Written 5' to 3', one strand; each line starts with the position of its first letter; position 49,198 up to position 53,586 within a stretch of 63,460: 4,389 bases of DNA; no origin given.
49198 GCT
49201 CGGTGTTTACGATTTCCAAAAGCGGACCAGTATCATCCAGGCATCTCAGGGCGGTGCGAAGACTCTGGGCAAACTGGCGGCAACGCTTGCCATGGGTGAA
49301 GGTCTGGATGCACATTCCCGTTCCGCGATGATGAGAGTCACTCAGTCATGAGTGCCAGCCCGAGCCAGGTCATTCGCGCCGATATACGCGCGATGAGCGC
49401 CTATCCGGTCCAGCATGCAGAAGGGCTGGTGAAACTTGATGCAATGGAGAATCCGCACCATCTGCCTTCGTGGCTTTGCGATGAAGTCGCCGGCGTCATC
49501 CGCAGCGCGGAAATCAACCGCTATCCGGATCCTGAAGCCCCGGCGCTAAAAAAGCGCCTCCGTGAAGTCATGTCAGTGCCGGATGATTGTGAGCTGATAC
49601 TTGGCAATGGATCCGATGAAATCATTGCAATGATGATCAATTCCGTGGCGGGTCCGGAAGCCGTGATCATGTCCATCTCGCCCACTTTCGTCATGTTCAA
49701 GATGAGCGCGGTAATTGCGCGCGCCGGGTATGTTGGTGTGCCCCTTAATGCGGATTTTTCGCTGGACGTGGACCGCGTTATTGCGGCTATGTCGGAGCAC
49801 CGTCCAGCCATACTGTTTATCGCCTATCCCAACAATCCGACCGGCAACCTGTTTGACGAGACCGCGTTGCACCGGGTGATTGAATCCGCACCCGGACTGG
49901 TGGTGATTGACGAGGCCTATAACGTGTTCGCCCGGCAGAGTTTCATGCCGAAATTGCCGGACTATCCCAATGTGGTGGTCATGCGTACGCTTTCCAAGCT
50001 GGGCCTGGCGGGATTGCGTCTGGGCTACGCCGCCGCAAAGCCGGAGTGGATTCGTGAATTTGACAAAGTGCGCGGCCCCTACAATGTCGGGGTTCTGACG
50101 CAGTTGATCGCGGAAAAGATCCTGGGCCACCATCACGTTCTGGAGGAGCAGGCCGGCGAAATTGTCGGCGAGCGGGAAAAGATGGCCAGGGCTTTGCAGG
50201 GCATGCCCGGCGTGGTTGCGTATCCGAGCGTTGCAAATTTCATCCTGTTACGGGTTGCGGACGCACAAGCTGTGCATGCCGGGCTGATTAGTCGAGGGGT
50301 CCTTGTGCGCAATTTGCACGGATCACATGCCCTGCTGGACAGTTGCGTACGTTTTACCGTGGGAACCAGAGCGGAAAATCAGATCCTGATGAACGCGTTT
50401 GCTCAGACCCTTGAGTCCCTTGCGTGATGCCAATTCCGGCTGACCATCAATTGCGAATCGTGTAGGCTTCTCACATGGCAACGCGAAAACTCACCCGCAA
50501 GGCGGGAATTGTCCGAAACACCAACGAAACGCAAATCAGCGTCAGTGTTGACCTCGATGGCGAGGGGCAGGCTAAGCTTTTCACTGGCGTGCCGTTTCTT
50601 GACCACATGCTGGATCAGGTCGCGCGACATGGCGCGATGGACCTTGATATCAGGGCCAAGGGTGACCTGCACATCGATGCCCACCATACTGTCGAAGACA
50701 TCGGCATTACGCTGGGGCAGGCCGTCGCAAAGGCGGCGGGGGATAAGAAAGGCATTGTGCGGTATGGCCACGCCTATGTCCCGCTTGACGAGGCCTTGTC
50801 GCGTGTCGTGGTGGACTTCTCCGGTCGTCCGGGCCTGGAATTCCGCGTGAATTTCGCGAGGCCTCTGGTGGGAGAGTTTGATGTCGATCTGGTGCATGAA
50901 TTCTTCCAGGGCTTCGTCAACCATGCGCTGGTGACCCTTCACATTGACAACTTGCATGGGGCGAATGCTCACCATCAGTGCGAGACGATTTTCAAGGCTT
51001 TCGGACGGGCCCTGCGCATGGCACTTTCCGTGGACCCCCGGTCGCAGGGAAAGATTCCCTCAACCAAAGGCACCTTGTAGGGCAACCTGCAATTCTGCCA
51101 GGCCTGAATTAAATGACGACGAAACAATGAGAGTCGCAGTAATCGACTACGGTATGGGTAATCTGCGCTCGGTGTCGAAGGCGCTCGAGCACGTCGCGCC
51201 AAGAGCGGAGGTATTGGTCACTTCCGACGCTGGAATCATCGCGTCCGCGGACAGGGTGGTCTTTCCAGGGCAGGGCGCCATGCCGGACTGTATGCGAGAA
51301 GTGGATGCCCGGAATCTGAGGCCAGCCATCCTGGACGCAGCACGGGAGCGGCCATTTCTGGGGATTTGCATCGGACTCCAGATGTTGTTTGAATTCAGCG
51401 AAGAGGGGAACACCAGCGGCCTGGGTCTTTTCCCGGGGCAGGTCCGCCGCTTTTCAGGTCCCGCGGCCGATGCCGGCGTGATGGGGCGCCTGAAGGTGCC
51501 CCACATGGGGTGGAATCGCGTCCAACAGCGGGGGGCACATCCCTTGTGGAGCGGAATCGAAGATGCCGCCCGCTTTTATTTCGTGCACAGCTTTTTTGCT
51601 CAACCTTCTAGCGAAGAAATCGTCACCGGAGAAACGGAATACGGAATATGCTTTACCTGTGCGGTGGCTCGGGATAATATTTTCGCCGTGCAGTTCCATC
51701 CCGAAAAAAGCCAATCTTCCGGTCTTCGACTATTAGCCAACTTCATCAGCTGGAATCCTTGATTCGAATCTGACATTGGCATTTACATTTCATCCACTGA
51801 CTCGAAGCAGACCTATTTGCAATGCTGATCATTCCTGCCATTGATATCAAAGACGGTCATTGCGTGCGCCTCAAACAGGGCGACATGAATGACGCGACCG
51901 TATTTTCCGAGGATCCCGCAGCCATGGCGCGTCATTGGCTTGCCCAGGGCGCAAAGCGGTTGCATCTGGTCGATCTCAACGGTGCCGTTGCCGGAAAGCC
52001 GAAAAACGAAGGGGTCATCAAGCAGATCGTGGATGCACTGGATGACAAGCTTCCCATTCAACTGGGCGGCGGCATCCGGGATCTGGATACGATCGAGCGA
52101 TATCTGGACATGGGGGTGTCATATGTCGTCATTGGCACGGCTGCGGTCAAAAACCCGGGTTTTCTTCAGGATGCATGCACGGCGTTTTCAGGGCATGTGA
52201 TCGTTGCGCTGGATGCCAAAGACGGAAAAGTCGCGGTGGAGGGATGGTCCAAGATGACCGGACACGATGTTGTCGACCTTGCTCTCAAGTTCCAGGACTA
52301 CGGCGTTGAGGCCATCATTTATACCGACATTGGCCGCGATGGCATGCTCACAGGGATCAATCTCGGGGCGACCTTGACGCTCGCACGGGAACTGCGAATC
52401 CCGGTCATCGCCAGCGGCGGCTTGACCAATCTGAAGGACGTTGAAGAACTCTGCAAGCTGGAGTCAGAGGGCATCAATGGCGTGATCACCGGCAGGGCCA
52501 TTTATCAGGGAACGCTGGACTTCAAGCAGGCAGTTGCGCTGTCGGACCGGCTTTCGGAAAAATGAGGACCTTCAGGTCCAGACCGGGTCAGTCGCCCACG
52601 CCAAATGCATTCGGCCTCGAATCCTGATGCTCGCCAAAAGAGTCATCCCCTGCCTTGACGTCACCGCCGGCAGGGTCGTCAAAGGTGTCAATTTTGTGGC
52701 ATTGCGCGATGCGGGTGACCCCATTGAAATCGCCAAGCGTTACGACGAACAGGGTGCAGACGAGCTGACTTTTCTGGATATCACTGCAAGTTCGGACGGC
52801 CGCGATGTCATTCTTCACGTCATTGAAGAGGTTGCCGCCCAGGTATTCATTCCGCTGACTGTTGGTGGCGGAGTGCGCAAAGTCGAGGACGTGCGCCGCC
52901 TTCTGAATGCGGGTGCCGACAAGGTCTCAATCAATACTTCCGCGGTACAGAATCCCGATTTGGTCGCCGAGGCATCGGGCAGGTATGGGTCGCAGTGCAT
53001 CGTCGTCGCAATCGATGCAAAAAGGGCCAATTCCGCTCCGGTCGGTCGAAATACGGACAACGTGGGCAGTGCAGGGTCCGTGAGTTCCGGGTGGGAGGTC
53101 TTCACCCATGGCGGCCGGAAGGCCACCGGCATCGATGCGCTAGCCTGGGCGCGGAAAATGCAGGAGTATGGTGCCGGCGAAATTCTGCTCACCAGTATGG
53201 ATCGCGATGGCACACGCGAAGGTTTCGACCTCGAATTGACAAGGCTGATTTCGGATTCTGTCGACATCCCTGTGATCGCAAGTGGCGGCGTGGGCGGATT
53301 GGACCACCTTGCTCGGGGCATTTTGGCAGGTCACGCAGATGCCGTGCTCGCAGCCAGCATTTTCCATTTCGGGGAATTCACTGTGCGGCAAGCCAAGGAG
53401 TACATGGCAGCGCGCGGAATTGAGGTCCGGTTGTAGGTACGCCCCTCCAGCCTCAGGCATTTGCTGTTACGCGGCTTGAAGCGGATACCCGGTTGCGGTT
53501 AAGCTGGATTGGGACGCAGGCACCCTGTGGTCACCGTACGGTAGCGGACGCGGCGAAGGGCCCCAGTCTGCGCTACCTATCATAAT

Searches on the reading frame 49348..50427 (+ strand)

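Call 89: search_protein_families(library=pfam, proteins=[window:49348-50427:+], max_evalue=0.000001)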
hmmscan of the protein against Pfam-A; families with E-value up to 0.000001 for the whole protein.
window:49348-50427:+ (359 aa): 1 family
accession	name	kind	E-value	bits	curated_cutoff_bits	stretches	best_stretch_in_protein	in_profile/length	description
PF00155.27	Aminotran_1_2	-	1.3e-45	156.6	19.7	1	50-350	29-360/361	Aminotransferase class I and II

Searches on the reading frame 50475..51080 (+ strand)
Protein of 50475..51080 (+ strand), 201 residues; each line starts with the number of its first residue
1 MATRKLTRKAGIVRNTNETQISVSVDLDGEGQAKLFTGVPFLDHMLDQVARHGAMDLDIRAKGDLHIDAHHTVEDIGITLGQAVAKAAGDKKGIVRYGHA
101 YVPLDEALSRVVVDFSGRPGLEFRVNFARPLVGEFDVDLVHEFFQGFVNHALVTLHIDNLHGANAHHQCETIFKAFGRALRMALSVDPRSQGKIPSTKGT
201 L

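Call 90: search_protein_families(library=pfam, proteins=[window:50475-51080:+], max_evalue=0.00001)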
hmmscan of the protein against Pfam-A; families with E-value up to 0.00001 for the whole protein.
window:50475-51080:+ (201 aa): 1 family
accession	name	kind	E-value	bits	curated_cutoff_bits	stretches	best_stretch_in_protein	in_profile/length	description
PF00475.24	IGPD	-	2.7e-65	219.3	27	1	37-180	1-144/144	Imidazoleglycerol-phosphate dehydratase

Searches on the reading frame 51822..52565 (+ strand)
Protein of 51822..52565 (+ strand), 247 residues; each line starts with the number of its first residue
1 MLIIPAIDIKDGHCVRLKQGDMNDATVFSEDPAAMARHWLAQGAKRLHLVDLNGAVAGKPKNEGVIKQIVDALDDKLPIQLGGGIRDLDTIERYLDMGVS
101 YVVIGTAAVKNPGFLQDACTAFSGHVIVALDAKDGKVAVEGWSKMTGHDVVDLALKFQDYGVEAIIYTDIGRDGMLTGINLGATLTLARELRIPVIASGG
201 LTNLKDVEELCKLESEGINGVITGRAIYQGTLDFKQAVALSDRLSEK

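Call 90: search_protein_families(library=pfam, proteins=[window:51822-52565:+], max_evalue=0.00001)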
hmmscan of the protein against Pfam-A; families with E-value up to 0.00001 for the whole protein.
window:51822-52565:+ (247 aa): 2 families
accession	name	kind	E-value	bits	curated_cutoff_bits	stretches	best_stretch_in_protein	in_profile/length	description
PF00977.27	His_biosynth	-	6e-81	271.7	23.6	1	3-232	2-227/228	Histidine biosynthesis protein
PF01207.24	Dus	-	2.5e-08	33.8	20.4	0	65-118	175-227/311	Dihydrouridine synthase (Dus)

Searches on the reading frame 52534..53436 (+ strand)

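Call 89: search_protein_families(library=pfam, proteins=[window:52534-53436:+], max_evalue=0.000001)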
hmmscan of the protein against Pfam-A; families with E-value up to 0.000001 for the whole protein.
window:52534-53436:+ (300 aa): 2 families
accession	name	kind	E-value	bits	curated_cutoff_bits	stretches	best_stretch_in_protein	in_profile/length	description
PF00977.27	His_biosynth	-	3.6e-86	288.7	23.6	1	36-283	1-228/228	Histidine biosynthesis protein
PF05690.20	ThiG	-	4.4e-07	30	23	0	63-148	133-218/247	Thiazole biosynthesis protein ThiG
